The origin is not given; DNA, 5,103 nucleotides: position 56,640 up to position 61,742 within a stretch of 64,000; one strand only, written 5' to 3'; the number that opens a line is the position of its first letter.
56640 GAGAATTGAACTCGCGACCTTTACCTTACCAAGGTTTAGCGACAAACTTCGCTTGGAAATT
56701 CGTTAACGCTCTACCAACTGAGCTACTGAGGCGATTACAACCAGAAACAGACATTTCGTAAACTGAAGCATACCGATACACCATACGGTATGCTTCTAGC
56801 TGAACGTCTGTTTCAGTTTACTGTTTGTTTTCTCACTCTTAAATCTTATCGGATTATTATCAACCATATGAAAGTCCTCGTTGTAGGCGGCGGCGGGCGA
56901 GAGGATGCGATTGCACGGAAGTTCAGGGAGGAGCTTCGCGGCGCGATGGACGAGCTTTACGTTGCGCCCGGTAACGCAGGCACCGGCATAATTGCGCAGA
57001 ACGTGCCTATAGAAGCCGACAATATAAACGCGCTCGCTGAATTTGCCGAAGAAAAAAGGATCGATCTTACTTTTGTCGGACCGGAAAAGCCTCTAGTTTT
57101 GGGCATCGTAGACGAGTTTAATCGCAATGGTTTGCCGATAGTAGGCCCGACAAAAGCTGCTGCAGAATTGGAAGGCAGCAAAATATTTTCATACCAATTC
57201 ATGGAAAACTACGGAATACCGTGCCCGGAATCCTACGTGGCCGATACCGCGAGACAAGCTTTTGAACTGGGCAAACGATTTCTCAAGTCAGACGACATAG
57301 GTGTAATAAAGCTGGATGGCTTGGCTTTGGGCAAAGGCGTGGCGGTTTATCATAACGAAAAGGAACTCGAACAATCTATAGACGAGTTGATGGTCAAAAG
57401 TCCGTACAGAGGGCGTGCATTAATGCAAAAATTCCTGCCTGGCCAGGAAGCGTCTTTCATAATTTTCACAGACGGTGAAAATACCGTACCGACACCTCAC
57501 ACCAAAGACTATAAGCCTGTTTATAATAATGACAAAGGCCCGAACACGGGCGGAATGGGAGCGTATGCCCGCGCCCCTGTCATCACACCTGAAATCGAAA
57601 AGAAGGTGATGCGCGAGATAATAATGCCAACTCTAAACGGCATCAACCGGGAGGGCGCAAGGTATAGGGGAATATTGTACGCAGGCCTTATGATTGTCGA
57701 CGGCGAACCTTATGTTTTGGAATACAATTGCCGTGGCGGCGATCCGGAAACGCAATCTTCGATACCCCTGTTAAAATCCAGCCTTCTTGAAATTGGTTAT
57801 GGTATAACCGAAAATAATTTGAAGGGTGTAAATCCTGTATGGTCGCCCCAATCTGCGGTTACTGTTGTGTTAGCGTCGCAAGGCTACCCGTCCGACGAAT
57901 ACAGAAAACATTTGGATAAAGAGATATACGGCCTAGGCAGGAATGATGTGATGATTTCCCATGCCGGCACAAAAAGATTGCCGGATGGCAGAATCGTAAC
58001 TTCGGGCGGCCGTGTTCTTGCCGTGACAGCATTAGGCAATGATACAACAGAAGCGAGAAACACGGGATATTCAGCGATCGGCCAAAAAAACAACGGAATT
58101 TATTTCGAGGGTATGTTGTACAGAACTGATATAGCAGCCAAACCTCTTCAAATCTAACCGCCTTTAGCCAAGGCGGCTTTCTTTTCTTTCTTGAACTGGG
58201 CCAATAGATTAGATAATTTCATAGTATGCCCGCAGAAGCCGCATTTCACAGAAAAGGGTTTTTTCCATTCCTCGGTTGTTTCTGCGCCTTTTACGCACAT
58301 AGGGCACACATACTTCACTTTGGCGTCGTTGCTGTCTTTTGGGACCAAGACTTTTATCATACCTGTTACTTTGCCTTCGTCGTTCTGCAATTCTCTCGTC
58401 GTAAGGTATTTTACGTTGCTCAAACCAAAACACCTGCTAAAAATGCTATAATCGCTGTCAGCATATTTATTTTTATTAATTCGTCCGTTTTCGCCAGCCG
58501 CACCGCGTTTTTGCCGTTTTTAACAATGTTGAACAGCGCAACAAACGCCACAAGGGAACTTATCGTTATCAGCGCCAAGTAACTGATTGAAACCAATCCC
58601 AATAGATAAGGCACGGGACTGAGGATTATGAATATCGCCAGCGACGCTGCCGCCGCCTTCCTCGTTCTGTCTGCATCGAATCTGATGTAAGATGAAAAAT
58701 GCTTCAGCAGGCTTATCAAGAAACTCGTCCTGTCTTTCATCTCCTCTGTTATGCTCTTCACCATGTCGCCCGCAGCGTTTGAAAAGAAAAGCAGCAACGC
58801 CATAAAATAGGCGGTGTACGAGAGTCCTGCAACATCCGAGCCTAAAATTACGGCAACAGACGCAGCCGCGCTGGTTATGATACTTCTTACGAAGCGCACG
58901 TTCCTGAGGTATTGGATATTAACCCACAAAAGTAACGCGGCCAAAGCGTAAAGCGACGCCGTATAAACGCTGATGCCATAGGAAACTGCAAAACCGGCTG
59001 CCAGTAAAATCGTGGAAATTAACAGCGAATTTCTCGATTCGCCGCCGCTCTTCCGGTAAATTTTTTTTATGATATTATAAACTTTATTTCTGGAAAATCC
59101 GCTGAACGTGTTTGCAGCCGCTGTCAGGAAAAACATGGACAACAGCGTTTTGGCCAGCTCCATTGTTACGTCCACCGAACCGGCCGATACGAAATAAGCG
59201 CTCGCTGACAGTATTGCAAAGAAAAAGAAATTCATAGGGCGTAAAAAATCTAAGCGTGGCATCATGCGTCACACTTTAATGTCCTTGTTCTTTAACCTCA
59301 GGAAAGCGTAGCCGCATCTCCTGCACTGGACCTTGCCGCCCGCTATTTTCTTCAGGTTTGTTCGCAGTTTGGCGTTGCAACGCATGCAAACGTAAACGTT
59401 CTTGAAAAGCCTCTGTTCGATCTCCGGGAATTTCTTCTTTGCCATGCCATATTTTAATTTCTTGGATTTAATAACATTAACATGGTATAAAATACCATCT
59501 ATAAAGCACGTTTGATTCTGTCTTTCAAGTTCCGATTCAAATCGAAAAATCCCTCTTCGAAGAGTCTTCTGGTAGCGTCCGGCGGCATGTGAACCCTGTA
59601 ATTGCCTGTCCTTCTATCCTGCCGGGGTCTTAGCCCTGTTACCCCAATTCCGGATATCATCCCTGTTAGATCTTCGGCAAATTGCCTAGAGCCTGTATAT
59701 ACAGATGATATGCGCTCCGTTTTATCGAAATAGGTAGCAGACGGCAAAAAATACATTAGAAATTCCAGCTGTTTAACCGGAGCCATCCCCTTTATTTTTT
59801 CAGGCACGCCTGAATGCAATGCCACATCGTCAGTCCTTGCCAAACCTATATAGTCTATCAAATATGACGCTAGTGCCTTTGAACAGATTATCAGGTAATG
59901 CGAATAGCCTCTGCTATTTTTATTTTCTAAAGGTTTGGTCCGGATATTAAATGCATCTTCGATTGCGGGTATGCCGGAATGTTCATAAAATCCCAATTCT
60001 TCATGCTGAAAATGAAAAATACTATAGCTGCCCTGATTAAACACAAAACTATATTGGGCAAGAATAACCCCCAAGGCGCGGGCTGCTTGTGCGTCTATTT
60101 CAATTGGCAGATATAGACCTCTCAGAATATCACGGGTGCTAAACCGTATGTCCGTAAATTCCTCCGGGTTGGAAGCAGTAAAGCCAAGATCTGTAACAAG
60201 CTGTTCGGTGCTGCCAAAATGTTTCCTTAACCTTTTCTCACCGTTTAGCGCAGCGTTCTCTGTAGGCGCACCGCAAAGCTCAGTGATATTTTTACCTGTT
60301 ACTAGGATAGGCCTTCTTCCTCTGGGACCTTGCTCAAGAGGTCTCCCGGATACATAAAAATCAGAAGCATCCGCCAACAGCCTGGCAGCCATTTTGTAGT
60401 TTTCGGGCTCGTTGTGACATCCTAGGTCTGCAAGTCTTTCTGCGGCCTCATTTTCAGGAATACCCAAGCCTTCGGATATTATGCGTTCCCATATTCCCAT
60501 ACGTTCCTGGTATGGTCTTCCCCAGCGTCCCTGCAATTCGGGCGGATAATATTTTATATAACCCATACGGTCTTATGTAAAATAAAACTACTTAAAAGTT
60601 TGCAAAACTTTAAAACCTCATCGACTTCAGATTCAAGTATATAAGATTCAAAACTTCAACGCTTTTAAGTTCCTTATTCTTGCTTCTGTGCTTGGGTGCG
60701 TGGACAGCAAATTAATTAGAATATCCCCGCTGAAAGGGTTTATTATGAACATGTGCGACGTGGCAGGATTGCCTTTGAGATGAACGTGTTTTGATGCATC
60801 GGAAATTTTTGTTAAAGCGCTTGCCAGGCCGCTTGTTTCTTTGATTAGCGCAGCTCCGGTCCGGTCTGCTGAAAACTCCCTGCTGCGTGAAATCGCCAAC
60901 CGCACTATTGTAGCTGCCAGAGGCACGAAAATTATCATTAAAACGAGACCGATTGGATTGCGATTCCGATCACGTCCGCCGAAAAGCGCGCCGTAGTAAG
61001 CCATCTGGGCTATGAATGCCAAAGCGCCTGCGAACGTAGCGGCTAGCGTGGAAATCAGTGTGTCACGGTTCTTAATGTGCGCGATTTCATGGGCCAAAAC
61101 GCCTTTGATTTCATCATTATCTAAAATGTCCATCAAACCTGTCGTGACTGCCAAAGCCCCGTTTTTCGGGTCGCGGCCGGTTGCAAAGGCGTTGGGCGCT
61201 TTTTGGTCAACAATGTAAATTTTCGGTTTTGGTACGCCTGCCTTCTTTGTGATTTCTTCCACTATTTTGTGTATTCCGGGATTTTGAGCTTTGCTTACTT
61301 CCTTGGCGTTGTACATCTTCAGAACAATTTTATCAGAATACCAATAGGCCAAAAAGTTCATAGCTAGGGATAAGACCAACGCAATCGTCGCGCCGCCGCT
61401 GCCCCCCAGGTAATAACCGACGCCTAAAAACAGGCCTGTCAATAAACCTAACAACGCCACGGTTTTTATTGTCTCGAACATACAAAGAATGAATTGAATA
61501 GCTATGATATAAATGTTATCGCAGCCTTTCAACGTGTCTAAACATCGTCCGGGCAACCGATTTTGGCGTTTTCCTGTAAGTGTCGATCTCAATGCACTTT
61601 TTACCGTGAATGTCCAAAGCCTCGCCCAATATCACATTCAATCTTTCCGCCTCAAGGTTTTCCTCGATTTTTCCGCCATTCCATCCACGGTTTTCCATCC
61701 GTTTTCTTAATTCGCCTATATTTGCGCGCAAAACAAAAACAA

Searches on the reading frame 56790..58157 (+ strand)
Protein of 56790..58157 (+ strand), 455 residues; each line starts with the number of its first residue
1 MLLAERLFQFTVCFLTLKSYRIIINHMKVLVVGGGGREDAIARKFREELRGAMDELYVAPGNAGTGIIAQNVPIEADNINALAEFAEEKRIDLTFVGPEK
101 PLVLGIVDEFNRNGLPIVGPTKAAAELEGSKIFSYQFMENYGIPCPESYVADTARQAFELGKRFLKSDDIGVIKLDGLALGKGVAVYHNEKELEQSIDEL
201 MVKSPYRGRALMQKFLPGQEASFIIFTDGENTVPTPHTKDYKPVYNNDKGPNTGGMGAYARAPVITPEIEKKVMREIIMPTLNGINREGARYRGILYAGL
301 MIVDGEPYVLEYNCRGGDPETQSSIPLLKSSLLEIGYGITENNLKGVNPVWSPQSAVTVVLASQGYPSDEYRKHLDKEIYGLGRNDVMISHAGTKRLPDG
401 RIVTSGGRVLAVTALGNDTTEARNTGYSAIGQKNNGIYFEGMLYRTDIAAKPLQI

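Call 35: search_protein_families(library=pfam, max_evalue=0.001, proteins=[window:56790-58157:+])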
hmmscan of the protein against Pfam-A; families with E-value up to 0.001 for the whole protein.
window:56790-58157:+ (455 aa): 4 families
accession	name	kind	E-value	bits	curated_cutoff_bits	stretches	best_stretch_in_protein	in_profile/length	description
PF01071.24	GARS_A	-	5e-55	186.8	27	1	129-321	1-194/194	Phosphoribosylglycinamide synthetase, ATP-grasp (A) domain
PF02844.21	GARS_N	-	1.3e-33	116.1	29.5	1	27-128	1-100/100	Phosphoribosylglycinamide synthetase, N domain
PF02843.22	GARS_C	-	1.9e-22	79.8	34.8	1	356-451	1-92/92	Phosphoribosylglycinamide synthetase, C domain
PF02655.19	ATP-grasp_3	-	2e-05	25.2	23.2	1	130-315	3-156/160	ATP-grasp domain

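Call 59: find_homologous_proteins(query=window:56790-58157:+, max_evalue=1e-30)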
Query window:56790-58157:+ (455 aa): 8000 proteins with E <= 1e-30 among 8000 candidates; the best 120 are listed.
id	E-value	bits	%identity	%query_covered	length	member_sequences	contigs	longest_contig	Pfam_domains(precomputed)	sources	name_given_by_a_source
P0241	3.7e-285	963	100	94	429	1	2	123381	PF02844.22,PF02843.23,PF02655.20,PF01071.25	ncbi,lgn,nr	ncbi:MAG: phosphoribosylamine--glycine ligase [Candidatus Aenigmarchaeota archaeon]|nr:phosphoribosy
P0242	4.2e-189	647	68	94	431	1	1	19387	PF02844.22,PF02843.23,PF01071.25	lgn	-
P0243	4.8e-184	630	62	100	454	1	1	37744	PF02844.22,PF02843.23,PF01071.25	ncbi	-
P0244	5.5e-183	627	65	94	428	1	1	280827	PF02844.22,PF02843.23,PF01071.25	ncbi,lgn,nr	ncbi:MAG: phosphoribosylamine--glycine ligase [Candidatus Aenigmarchaeota archaeon]|nr:phosphoribosy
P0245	2.4e-180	618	67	94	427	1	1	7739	PF02844.22,PF02843.23,PF01071.25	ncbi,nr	ncbi:MAG: phosphoribosylamine--glycine ligase [Candidatus Aenigmarchaeota archaeon]|nr:phosphoribosy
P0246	6.1e-176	604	62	94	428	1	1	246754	PF02844.22,PF02843.23,PF02655.20,PF01071.25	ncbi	-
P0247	3.2e-171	588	63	94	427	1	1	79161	PF02844.22,PF02843.23,PF01071.25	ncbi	-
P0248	8.7e-170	583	62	94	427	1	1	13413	PF02844.22,PF02843.23,PF01071.25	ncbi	-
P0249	3.1e-169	581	61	94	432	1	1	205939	PF02844.22,PF02843.23,PF01071.25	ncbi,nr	ncbi:MAG: phosphoribosylamine--glycine ligase [Candidatus Aenigmarchaeota archaeon]|nr:phosphoribosy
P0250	8.3e-166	570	61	94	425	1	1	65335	PF02844.22,PF02843.23,PF01071.25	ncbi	ncbi:MAG: phosphoribosylamine--glycine ligase [Candidatus Aenigmatarchaeota archaeon]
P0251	1.8e-165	569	60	94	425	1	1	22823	PF02844.22,PF02843.23,PF02655.20,PF01071.25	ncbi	-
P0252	2.4e-124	434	66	65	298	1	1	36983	PF02843.23,PF01071.25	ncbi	-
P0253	5.8e-117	409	50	94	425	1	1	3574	PF02844.22,PF02843.23,PF02786.23,PF02222.28,PF01071.25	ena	-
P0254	3.4e-116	407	49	94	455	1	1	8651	PF02844.22,PF02843.23,PF01071.25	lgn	-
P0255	5.0e-116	406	51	94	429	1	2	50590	PF02844.22,PF02843.23,PF02655.20,PF01071.25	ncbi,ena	-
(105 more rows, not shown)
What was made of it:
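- On tRNA-integrated archaeal mobile element: The flanking PurD is 60-68% identical to several Aenigmatarchaeota MAGs, then drops to 51% or less (call 59).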

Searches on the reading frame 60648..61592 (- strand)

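Call 35: search_protein_families(library=pfam, max_evalue=0.001, proteins=[window:60648-61592:-])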
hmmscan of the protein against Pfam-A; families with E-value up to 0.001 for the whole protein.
window:60648-61592:- (314 aa): 2 families
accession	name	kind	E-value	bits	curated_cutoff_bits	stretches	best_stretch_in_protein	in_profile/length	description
PF01435.24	Peptidase_M48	-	1e-39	136.7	20.3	1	102-312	2-185/186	Peptidase family M48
PF05569.17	Peptidase_M56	-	0.00076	19.2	31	0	147-187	178-218/296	BlaR1 peptidase M56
